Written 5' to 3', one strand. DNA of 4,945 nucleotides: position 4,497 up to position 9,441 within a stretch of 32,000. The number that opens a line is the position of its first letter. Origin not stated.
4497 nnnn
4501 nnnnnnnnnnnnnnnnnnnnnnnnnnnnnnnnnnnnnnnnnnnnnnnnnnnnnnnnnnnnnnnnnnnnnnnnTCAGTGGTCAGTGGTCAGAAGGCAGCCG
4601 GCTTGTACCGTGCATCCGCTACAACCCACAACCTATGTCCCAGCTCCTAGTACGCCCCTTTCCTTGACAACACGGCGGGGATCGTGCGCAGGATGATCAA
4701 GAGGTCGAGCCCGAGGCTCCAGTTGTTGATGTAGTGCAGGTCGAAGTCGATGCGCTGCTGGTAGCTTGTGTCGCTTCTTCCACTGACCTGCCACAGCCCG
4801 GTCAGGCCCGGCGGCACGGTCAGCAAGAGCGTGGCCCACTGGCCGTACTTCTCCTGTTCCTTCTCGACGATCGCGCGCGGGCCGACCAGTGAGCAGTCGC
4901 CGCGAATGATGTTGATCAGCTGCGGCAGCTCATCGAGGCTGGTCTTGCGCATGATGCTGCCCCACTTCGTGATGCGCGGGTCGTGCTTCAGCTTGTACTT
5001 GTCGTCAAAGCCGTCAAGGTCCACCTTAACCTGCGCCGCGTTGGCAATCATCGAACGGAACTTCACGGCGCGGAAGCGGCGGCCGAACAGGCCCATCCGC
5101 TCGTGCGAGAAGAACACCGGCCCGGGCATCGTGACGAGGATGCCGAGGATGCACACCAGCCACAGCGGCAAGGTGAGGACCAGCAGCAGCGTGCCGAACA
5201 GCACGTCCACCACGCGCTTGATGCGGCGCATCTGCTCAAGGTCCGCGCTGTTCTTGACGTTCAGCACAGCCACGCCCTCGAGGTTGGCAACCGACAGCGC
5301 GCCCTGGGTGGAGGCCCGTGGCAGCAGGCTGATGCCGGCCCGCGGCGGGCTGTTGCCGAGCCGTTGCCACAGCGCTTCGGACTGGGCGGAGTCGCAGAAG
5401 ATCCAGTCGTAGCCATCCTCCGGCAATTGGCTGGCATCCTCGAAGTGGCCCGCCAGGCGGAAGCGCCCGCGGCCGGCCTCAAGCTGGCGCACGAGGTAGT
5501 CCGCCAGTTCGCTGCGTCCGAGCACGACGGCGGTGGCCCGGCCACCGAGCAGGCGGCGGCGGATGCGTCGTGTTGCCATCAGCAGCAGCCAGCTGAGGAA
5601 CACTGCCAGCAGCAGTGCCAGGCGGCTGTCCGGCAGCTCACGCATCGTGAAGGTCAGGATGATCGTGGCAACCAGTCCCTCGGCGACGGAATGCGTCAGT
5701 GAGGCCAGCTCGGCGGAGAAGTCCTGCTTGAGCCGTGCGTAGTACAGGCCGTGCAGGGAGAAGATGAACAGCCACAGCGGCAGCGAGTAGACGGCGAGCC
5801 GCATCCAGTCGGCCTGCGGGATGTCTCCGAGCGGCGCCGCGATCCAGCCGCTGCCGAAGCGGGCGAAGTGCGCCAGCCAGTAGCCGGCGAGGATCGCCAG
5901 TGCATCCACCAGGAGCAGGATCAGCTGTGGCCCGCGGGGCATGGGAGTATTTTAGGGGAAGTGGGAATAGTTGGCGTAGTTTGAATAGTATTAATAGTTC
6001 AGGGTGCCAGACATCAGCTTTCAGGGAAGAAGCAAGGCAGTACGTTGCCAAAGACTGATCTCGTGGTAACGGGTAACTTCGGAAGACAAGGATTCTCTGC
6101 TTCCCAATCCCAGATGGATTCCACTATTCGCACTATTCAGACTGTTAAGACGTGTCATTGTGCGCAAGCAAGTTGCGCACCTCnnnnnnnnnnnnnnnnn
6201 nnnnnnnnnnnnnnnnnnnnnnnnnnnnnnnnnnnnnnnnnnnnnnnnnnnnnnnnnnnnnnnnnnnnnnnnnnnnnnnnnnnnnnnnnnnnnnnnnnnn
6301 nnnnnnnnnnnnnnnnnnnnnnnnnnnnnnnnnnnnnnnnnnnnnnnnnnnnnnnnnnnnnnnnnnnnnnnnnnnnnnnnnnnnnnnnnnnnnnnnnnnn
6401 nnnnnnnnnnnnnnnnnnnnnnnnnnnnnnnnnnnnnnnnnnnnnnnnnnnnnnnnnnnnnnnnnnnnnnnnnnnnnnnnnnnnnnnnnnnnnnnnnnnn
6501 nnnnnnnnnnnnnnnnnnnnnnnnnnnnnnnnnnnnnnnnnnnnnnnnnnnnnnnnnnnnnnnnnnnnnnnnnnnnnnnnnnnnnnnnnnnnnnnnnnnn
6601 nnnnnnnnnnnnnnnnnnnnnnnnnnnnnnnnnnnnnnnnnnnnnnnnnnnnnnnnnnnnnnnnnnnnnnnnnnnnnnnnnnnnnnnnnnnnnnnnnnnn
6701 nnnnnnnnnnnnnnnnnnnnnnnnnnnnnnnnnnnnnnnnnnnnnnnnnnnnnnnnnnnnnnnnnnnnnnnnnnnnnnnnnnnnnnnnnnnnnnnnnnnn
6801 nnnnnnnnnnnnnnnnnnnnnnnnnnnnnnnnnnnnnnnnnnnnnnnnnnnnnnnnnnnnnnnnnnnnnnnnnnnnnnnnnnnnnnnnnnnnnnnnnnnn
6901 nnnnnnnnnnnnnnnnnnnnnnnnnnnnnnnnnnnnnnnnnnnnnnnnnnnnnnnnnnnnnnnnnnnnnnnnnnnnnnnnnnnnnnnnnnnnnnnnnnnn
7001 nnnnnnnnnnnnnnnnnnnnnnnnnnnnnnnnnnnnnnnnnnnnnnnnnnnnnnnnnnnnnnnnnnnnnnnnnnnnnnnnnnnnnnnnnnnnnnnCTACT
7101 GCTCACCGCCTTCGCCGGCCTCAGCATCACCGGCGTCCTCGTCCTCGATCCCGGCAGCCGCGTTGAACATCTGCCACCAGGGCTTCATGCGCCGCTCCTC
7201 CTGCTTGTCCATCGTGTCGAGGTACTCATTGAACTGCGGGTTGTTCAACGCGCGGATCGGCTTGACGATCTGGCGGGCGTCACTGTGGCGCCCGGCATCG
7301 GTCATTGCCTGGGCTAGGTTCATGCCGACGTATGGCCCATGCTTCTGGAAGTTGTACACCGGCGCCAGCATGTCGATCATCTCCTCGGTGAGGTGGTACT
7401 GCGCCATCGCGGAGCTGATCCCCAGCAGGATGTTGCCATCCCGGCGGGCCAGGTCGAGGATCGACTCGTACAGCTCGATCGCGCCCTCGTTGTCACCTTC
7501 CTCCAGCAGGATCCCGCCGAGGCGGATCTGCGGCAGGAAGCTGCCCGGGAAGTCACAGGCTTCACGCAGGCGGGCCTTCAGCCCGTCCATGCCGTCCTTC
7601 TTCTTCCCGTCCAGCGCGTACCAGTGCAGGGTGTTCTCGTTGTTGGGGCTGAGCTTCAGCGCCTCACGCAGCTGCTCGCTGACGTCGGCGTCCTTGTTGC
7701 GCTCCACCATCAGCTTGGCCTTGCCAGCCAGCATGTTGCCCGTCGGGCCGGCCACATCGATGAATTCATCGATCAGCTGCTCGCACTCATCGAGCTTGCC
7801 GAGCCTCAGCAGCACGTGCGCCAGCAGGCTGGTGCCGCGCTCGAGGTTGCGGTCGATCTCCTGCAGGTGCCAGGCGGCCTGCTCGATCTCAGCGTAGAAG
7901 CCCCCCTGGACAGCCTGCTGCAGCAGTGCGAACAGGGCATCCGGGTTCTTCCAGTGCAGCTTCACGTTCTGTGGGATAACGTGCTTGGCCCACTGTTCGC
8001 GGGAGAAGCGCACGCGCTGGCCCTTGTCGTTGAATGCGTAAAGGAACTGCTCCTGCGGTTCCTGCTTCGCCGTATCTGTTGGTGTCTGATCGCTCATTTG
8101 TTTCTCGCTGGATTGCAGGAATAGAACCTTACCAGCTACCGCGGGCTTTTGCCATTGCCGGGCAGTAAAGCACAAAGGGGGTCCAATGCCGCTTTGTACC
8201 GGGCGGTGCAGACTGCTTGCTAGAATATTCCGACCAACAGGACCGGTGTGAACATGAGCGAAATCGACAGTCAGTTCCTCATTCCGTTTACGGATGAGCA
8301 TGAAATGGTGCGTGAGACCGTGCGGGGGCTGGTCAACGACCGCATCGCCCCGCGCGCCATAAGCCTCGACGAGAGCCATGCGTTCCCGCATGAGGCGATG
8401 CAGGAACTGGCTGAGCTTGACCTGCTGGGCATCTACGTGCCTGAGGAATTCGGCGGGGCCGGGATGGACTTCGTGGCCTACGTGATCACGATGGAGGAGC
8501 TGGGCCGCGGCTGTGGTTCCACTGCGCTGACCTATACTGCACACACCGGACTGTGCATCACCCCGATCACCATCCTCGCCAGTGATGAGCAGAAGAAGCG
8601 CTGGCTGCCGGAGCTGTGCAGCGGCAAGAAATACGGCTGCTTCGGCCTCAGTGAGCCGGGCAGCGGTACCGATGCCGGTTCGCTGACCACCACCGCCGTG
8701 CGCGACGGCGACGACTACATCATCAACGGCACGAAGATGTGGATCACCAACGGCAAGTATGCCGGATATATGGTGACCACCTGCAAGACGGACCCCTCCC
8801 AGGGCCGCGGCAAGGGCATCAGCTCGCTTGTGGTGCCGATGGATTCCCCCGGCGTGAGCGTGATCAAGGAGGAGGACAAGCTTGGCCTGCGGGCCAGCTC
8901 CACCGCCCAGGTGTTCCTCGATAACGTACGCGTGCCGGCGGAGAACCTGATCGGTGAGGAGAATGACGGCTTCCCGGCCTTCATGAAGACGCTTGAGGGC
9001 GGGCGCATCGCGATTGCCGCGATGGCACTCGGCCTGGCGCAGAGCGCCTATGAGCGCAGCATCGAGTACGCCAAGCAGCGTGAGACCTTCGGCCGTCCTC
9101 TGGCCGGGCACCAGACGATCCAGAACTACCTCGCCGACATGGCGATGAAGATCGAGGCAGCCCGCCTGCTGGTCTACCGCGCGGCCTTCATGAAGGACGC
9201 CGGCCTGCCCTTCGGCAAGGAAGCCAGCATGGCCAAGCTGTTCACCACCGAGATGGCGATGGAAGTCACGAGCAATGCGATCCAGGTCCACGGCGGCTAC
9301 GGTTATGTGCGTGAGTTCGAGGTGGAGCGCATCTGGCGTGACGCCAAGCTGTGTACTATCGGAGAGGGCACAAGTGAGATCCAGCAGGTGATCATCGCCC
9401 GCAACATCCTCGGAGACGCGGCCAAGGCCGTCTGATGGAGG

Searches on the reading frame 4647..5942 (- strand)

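Call 17: search_protein_families(library=pfam, proteins=[window:4647-5942:-], max_evalue=0.001)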
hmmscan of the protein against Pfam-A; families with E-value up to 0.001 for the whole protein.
window:4647-5942:- (431 aa): 1 family
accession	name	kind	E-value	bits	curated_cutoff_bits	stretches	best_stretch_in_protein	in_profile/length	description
PF02397.22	Bac_transf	-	3.7e-60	202.9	27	1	242-425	1-178/179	Bacterial sugar transferase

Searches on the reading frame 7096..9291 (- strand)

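Call 17: search_protein_families(library=pfam, proteins=[window:7096-9291:-], max_evalue=0.001)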
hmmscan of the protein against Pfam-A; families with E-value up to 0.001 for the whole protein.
window:7096-9291:- (731 aa): 5 families
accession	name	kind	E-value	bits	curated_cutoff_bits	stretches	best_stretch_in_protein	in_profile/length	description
PF13428.12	TPR_14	-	4.7e-08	33.4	23.5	0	589-622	5-38/44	Tetratricopeptide repeat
PF14559.12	TPR_19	-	1.9e-06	28.5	25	0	595-631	1-37/68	Tetratricopeptide repeat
PF13424.12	TPR_12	-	1.9e-06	28.4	30.1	0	590-618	8-36/77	Tetratricopeptide repeat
PF07719.23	TPR_2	-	2e-05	24.8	27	0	589-616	5-32/34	Tetratricopeptide repeat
PF13176.12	TPR_7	-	0.00048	20.4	27.9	0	590-620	4-34/36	Tetratricopeptide repeat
